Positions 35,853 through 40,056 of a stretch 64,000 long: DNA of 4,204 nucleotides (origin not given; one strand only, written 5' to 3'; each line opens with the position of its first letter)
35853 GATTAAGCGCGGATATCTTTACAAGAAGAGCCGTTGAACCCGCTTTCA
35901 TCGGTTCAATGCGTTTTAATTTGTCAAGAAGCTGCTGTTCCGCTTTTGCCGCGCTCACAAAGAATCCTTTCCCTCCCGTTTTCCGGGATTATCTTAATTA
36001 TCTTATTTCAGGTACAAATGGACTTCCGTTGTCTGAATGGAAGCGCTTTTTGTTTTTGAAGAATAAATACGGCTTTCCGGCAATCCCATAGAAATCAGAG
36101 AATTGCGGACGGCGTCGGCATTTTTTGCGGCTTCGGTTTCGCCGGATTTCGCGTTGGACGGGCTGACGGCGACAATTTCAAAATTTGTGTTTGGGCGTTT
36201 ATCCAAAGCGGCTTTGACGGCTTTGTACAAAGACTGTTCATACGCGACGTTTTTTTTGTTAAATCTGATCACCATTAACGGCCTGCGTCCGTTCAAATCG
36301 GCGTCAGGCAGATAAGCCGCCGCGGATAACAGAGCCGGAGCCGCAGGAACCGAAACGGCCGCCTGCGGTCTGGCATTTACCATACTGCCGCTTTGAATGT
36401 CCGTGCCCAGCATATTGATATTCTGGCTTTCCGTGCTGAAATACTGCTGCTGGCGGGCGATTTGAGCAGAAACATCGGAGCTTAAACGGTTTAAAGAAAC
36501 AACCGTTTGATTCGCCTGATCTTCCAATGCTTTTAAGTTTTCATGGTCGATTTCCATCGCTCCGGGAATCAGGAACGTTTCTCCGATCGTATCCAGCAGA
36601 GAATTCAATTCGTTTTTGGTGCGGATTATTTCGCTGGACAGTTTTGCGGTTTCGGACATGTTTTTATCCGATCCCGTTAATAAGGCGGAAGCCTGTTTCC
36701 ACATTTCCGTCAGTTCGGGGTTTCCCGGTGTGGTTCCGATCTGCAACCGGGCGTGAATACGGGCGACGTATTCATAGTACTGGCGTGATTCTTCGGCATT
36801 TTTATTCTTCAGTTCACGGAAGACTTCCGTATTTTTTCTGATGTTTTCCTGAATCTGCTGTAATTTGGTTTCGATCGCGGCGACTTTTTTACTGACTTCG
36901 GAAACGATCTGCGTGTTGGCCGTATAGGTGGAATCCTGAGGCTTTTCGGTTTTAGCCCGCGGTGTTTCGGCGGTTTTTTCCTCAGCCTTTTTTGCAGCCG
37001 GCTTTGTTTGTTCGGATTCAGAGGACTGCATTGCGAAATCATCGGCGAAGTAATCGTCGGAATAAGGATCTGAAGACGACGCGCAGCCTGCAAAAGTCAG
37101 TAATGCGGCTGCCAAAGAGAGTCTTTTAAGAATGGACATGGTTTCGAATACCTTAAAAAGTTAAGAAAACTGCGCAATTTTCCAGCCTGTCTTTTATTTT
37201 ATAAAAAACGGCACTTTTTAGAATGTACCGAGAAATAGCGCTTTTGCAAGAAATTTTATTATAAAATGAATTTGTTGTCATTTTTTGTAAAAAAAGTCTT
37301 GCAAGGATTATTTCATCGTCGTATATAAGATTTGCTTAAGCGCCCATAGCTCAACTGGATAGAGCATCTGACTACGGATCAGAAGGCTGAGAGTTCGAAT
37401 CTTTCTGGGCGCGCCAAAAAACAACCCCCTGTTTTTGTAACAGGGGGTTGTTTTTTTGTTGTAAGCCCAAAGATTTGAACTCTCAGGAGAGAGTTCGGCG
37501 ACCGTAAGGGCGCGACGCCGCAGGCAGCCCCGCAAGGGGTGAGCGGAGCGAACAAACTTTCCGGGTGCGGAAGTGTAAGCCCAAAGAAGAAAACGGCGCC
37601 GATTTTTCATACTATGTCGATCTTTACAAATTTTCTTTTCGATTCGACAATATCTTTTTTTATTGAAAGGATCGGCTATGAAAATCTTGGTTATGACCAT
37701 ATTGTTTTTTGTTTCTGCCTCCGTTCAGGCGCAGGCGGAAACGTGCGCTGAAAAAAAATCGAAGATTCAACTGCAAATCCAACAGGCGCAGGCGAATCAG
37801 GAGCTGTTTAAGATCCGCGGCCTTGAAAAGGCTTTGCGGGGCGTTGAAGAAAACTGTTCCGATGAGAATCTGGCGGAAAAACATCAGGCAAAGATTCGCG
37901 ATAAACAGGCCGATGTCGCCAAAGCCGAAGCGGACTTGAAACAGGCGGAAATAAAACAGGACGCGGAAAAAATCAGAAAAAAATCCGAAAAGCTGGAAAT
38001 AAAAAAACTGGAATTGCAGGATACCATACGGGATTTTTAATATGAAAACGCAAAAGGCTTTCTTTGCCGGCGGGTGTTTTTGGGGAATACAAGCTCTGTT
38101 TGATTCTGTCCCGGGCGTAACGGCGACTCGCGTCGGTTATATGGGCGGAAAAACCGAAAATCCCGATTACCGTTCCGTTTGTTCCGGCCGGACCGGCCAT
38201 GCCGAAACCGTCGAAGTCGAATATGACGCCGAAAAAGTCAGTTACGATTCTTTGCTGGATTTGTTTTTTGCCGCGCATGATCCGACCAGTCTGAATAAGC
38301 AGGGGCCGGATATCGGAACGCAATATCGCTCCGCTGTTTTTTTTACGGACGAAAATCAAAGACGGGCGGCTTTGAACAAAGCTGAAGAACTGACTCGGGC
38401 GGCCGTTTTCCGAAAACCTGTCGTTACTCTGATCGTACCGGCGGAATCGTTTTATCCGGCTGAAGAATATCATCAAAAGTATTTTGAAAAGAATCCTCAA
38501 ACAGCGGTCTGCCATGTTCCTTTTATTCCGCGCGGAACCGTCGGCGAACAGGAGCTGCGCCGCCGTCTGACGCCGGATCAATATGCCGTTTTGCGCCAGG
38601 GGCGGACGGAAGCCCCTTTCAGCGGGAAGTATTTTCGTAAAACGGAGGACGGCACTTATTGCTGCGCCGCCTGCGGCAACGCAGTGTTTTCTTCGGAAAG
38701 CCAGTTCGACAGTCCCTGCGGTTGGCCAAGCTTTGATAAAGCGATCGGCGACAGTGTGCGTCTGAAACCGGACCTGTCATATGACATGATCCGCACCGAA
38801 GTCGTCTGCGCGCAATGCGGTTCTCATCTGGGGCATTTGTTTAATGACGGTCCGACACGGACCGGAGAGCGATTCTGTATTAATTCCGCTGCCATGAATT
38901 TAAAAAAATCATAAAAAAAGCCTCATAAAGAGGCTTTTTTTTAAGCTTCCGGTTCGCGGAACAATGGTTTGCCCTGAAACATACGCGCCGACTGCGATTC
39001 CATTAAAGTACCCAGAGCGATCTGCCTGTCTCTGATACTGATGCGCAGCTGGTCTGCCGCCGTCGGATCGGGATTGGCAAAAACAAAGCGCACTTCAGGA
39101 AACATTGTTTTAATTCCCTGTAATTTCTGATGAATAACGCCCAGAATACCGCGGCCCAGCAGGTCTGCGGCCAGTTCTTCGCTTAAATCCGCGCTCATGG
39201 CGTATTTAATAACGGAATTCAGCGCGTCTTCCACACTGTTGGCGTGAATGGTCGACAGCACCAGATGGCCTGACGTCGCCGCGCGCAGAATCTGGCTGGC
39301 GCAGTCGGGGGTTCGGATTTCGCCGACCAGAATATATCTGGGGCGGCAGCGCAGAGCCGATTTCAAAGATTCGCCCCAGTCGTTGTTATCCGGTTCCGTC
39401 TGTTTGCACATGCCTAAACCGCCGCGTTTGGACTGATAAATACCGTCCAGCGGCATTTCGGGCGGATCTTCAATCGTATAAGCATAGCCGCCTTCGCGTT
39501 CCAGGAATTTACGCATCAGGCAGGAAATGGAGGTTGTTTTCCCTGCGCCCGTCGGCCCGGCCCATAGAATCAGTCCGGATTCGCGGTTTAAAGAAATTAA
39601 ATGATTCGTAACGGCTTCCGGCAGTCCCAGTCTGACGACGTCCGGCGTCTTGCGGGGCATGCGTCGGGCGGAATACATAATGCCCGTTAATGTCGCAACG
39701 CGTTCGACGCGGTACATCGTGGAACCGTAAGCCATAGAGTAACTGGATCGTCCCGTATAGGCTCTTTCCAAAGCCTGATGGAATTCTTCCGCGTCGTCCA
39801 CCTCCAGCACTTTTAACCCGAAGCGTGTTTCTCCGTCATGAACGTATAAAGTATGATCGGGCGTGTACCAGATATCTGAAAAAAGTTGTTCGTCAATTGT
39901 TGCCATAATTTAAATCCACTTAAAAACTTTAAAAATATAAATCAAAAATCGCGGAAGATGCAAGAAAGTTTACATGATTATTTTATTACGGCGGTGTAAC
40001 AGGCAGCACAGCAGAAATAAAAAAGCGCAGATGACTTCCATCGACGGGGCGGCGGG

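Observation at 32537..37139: Uncharacterised four-gene cassette (lipoprotein, 2x degenerate EAL-like, GYF-AIM24) directly upstream of rplU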

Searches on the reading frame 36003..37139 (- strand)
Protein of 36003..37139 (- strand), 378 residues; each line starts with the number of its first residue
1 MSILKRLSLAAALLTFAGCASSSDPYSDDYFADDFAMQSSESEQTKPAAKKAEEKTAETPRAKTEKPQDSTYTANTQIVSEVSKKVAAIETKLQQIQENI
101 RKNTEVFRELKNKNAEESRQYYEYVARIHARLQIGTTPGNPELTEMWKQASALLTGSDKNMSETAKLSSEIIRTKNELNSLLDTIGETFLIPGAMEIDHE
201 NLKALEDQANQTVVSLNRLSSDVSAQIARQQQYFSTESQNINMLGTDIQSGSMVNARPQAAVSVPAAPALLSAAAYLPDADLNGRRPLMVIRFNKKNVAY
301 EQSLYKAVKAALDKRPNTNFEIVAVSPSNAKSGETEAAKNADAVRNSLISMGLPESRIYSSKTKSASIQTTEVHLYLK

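Call 4: search_protein_families(library=pfam, proteins=[window:36003-37139:-], max_evalue=1)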
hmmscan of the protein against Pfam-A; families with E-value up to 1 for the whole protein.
window:36003-37139:- (378 aa): 3 families
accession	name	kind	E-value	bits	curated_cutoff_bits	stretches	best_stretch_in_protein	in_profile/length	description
PF05531.17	NPV_P10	-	0.0096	16.8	29.8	1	79-115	13-49/75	Nucleopolyhedrovirus P10 protein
PF00691.25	OmpA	-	0.021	15.6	27.2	1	302-360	15-76/98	OmpA family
PF06103.16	DUF948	-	0.74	10.5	37.2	0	200-235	40-75/89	Bacterial protein of unknown function (DUF948)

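Call 5: search_protein_families(library=ncbifam, proteins=[window:36003-37139:-], max_evalue=1)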
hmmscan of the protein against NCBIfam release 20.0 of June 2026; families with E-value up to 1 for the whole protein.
window:36003-37139:- (378 aa): 7 families
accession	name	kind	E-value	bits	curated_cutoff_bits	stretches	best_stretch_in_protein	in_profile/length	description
NF010293.0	PRK13733.1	subfamily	0.025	14.9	150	1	8-107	9-105/171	F-type conjugal transfer protein TraV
NF053527.1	lipo_Cory_WKLS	subfamily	0.082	12.8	105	1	9-118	6-96/166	WKL family lipoprotein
NF047340.1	Athe_2463_dom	domain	0.13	12.7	36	1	16-125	47-146/177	Athe_2463 domain-containing protein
NF033885.1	conj_TraP_IncI1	equivalog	0.13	12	135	1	11-130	26-139/217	conjugal transfer protein TraP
NF058648.1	ECF_sub_HI1622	equivalog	0.27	11.2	100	1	37-101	92-155/180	NikL family nickel/cobalt ECF transporter subunit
NF041845.1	lipo_FAD_I_fam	domain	0.31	11.5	35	1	111-206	20-108/111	FAD-I family protein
NF006187.0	PRK08322.1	equivalog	0.42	9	509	0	66-120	298-352/548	acetolactate synthase large subunit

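Call 19: find_homologous_proteins(query=window:36003-37139:-, max_evalue=0.001)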
Query window:36003-37139:- (378 aa): 176 proteins with E <= 0.001 among 8000 candidates; the best 120 are listed.
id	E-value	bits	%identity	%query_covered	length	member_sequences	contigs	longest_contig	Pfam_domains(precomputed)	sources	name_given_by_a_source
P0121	1.1e-233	792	100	100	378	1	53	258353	-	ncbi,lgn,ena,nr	ncbi:MAG: hypothetical protein J6L82_02390 [Alphaproteobacteria bacterium]|nr:hypothetical protein [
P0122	1.5e-233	792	100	100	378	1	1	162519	-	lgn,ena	-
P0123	2.5e-233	791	100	100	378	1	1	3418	-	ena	-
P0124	3.3e-233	791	100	100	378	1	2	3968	-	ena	-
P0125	3.9e-233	790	100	100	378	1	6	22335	-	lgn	-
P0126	4.7e-233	790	100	100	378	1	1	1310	-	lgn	-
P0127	5.6e-233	790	100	100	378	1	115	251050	-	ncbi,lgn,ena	-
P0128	7.5e-233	789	99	100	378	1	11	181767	-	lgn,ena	-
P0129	1.1e-232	789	100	100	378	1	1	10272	-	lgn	-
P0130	2.1e-232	788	99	100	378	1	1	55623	-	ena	-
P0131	3.3e-232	787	99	100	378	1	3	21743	-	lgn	-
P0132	8.5e-232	786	99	100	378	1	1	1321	-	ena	-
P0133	2.2e-227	771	98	100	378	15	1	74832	-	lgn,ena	-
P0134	5.7e-226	767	97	100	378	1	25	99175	-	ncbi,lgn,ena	-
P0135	5.8e-226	767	97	100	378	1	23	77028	-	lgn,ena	-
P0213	8.6e-53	198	38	79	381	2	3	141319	-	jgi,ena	-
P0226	4.0e-48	182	32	100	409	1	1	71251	-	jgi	jgi:hypothetical protein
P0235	2.2e-47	180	34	97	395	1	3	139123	-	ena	-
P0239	5.7e-42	162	34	100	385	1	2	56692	-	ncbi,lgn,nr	ncbi:MAG: hypothetical protein MJ247_04975 [Alphaproteobacteria bacterium]|nr:hypothetical protein [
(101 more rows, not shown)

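Call 20: find_encoding_contigs(protein=P0213, flank=8000, max_places=1)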
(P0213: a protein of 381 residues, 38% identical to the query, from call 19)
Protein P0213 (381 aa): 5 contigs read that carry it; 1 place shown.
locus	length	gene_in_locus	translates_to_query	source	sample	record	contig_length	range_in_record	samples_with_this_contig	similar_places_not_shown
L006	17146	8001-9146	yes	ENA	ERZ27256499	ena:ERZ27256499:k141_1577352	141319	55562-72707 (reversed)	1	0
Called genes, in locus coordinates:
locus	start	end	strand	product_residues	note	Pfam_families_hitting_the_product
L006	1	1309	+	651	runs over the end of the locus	PF23357:DUF7088, PF09822:ABC_transp_aux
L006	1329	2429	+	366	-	PF14238:DUF4340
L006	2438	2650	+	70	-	PF06945:DUF1289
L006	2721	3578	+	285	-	PF02678:Pirin, PF05726:Pirin_C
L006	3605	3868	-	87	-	-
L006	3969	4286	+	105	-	-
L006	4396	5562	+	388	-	PF00989:PAS, PF13188:PAS_8, PF08448:PAS_4, PF13426:PAS_9, PF00512:HisKA, PF02518:HATPase_c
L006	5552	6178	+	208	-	PF00072:Response_reg, PF08281:Sigma70_r4_2 (weak), PF00196:GerE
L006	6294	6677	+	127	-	PF00072:Response_reg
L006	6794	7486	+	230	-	PF00027:cNMP_binding, PF13545:HTH_Crp_2, PF00325:Crp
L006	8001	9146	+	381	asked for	-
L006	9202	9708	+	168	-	PF00156:Pribosyltran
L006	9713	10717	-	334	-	PF03576:Peptidase_S58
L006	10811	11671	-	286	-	-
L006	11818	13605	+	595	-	PF01019:G_glu_transpept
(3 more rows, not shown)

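Call 21: find_encoding_contigs(protein=P0226, flank=8000, max_places=1)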
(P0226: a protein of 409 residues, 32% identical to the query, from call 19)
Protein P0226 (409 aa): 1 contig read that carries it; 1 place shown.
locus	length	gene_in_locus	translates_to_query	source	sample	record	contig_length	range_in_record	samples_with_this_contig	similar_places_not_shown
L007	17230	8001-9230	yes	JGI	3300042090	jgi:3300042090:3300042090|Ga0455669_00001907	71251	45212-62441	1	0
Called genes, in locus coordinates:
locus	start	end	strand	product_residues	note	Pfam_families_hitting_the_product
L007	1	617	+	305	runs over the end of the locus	-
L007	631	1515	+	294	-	PF02653:BPD_transp_2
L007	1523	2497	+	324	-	PF02653:BPD_transp_2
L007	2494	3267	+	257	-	PF00005:ABC_tran, PF13304:AAA_21 (faint), PF12399:BCA_ABC_TP_C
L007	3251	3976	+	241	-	PF00005:ABC_tran, PF13304:AAA_21 (faint)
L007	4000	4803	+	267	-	PF00135:COesterase (faint), PF20434:BD-FAE, PF07859:Abhydrolase_3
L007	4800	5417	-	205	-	PF13305:TetR_C_33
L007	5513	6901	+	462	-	PF03055:RPE65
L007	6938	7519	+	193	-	-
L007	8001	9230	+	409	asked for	-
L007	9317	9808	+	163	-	PF00156:Pribosyltran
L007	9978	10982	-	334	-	PF13439:Glyco_transf_4, PF13579:Glyco_trans_4_4 (weak), PF00534:Glycos_transf_1, PF13692:Glyco_trans_1_4, PF20706:GT4-conflict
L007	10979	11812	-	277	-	PF00149:Metallophos, PF12850:Metallophos_2 (faint)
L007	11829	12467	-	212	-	PF13649:Methyltransf_25 (weak)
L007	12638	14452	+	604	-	PF01019:G_glu_transpept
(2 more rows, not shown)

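Call 22: find_encoding_contigs(protein=P0235, flank=8000, max_places=1)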
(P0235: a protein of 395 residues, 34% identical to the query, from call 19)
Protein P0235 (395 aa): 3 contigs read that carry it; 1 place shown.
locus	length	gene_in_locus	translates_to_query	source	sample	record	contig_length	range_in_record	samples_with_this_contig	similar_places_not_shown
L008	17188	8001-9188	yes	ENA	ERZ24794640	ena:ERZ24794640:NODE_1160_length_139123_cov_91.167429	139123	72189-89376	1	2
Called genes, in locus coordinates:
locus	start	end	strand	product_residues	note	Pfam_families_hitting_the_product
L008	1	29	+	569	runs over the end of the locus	PF00449:Urease_alpha, PF07969:Amidohydro_3 (faint), PF01979:Amidohydro_1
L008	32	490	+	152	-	PF02814:UreE_N, PF05194:UreE_C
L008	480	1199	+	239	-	PF01730:UreF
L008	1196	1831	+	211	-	PF02492:cobW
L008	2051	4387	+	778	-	PF01315:Ald_Xan_dh_C, PF02738:MoCoBD_1, PF20256:MoCoBD_2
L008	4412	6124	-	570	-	PF00515:TPR_1 (faint), PF12895:ANAPC3 (weak), PF13424:TPR_12 (weak), PF13414:TPR_11, PF13432:TPR_16, PF14559:TPR_19 (weak), PF00685:Sulfotransfer_1, PF13469:Sulfotransfer_3, +14 more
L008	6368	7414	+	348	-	PF00291:PALP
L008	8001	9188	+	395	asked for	-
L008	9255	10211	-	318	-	PF21006:NHase_beta_N, PF02979:NHase_alpha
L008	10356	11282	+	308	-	PF00892:EamA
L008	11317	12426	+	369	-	PF23500:DUF7133, PF08450:SGL (faint), PF07995:GSDH, PF22807:TrAA12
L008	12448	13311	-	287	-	PF02569:Pantoate_ligase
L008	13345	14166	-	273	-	PF02548:Pantoate_transf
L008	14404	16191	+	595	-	PF01019:G_glu_transpept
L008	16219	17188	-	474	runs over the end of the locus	PF00512:HisKA (weak), PF02518:HATPase_c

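Call 52: find_encoding_contigs(protein=P0239, flank=8000, max_places=1)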
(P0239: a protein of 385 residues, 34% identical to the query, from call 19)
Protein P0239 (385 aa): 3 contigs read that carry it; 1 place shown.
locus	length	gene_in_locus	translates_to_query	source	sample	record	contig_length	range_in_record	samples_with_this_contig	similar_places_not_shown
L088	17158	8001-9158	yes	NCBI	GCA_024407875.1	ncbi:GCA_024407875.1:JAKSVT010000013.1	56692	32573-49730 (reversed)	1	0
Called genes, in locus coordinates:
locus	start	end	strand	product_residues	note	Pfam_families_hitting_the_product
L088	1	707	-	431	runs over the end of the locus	PF13173:AAA_14, PF13635:DUF4143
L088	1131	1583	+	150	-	-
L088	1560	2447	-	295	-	PF04909:Amidohydro_2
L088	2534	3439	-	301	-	PF00294:PfkB, PF08543:Phos_pyr_kin (weak)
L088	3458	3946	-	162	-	PF06347:SH3_4, PF08239:SH3_3 (weak)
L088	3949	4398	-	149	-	PF00692:dUTPase, PF22769:DCD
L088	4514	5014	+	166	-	PF08238:Sel1 (faint)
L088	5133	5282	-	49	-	-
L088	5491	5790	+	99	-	PF01381:HTH_3 (weak)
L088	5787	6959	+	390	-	PF13657:Couple_hipA, PF07804:HipA_C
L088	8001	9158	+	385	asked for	-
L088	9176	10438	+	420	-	-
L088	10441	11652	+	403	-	PF00563:EAL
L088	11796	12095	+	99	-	PF00829:Ribosomal_L21p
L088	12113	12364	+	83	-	PF01016:Ribosomal_L27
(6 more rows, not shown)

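Call 53: predict_structure(alignment_id=A3)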
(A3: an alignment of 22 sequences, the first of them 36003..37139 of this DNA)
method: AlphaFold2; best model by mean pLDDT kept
length: 378 residues; sequences in the alignment: 22
mean_pLDDT: 76.9   pTM: 0.48
mean pLDDT of the five models: 76.9, 74.2, 74.1, 73.5, 73.4
residues with pLDDT >= 90: 191; 70-90: 84; 50-70: 8; < 50: 95
segments of 3 or more residues with pLDDT < 50: 1-4, 6-77, 256-274
pLDDT, mean of each block of 10 residues (from residue 1): 42 39 39 39 34 33 35 46 90 96 96 94 94 88 95 93 94 95 92 85 95 95 93 89 91 59 35 60 85 85 93 91 88 84 92 90 87 92
secondary structure, 60 per line:
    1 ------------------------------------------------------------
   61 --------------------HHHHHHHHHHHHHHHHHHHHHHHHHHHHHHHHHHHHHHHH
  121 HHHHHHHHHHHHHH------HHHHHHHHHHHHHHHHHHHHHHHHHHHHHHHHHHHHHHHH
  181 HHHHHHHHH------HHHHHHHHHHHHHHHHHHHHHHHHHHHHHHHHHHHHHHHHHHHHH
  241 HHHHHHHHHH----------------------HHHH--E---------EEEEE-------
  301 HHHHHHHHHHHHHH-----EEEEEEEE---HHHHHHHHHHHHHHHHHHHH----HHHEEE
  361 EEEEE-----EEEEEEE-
elements in order: H81-134 H141-189 H196-250 H273-276 E289-293 H301-314 E320-327 H331-350 E358-365 E371-377

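Call 56: fold_search(model_id=the predicted structure, library=pdb)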
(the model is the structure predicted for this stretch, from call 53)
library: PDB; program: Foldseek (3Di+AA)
matches with E <= 10: 873; with E <= 0.001: 0
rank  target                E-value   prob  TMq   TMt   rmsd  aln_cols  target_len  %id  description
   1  6top_A                2.1e-03  1.00  0.18  0.39   5.7       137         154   11  Structure of the PorE C-terminal domain, a protein of T9SS from Porphyromonas gingivalis (released 2020-06-17)
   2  6jfw_A                2.7e-03  1.00  0.20  0.48   3.5       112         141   13  Crystal structure of PA0833 periplasmic domain from Pseudomonas aeruginosa reveals an unexpected enlarged peptidoglyca (released 2019-03-20)
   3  5u1h_A                2.7e-03  1.00  0.19  0.51   3.8       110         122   14  Crystal structure of the C-terminal peptidoglycan binding domain of OprF (PA1777) from Pseudomonas aeruginosa (released 2017-01-11)
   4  4g4w                  3.2e-03  1.00  0.20  0.61   3.6       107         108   15  Crystal structure of peptidoglycan-associated lipoprotein from Acinetobacter baumannii (released 2013-07-24)
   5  6qvp_E                3.2e-03  1.00  0.19  0.57   3.5        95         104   22  Crystal structure of the peptidoglycan-binding domain of SiiA from Salmonella enterica (released 2019-08-28)
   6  5wtp_B                4.0e-03  1.00  0.18  0.51   3.3        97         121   22  Crystal structure of the C-terminal domain of outer membrane protein A (OmpA) from Capnocytophaga gingivalis (released 2017-12-13)
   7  6qvp_A                4.0e-03  1.00  0.19  0.58   3.7        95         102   21  Crystal structure of the peptidoglycan-binding domain of SiiA from Salmonella enterica (released 2019-08-28)
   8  6qvp_D                5.0e-03  1.00  0.20  0.63   3.0        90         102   23  Crystal structure of the peptidoglycan-binding domain of SiiA from Salmonella enterica (released 2019-08-28)
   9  5wtl_D                6.1e-03  1.00  0.19  0.28   3.1        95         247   22  Crystal structure of the periplasmic portion of outer membrane protein A (OmpA) from Capnocytophaga gingivalis (released 2017-12-13)
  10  3td3_D                8.0e-03  1.00  0.19  0.50   4.6       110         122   13  Crystal structure of OmpA-like domain from Acinetobacter baumannii in complex with glycine (released 2011-10-26)
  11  6qvp_B                8.5e-03  1.00  0.20  0.62   3.0        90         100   23  Crystal structure of the peptidoglycan-binding domain of SiiA from Salmonella enterica (released 2019-08-28)
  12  5u1h_C                8.5e-03  1.00  0.19  0.52   3.6       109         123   16  Crystal structure of the C-terminal peptidoglycan binding domain of OprF (PA1777) from Pseudomonas aeruginosa (released 2017-01-11)
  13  6qvp_C                9.0e-03  1.00  0.20  0.59   3.4        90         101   23  Crystal structure of the peptidoglycan-binding domain of SiiA from Salmonella enterica (released 2019-08-28)
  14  8z5n_B                1.0e-02  1.00  0.19  0.26   4.1       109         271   14  Cryo-EM structure of the LPHT ring (released 2025-10-22)
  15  4rha_B                1.1e-02  1.00  0.18  0.47   4.2       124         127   13  Structure of the C-terminal domain of outer-membrane protein OmpA from Salmonella enterica subsp. enterica serovar Typ (released 2014-10-29)
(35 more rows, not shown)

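Call 75: search_protein_families(library=padloc, proteins=[window:36003-37139:-], max_evalue=0.01)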
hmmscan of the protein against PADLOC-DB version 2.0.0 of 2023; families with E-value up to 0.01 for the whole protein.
window:36003-37139:- (378 aa): 2 families
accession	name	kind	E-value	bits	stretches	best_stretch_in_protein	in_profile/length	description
PDLC03859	LmuB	-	0.0016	15.7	1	76-224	267-398/611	-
PDLC04886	PDC-S06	-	0.0069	13.2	1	31-186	312-468/727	-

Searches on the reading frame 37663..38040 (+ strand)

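Call 50: search_protein_families(library=pfam, proteins=[window:37663-38040:+], max_evalue=0.001)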
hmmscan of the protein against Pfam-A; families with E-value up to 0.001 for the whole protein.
window:37663-38040:+ (125 aa): 1 family
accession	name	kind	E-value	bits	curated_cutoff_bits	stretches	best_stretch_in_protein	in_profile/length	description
PF06476.17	DUF1090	-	8.7e-24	84.1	24.4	1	13-119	3-109/110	Protein of unknown function (DUF1090)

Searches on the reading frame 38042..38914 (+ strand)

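Call 50: search_protein_families(library=pfam, proteins=[window:38042-38914:+], max_evalue=0.001)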
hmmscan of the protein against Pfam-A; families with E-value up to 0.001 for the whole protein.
window:38042-38914:+ (290 aa): 3 families
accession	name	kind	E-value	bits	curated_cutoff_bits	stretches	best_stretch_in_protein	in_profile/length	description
PF01625.27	PMSR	-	7.6e-65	218.3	23.7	1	5-157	1-152/153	Peptide methionine sulfoxide reductase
PF01641.26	SelR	-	4.6e-45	152.7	24.9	1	176-288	1-115/116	SelR domain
PF24046.1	At4g08330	-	0.00077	19.9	27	0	250-274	75-99/129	At4g08330 beta-tent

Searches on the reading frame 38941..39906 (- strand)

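Call 50: search_protein_families(library=pfam, proteins=[window:38941-39906:-], max_evalue=0.001)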
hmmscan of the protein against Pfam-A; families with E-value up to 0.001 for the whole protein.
window:38941-39906:- (321 aa): 1 family
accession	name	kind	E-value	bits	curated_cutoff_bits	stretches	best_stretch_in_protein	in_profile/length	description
PF00437.27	T2SSE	-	2.3e-30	105.9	24.9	1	65-262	94-277/370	Type II/IV secretion system protein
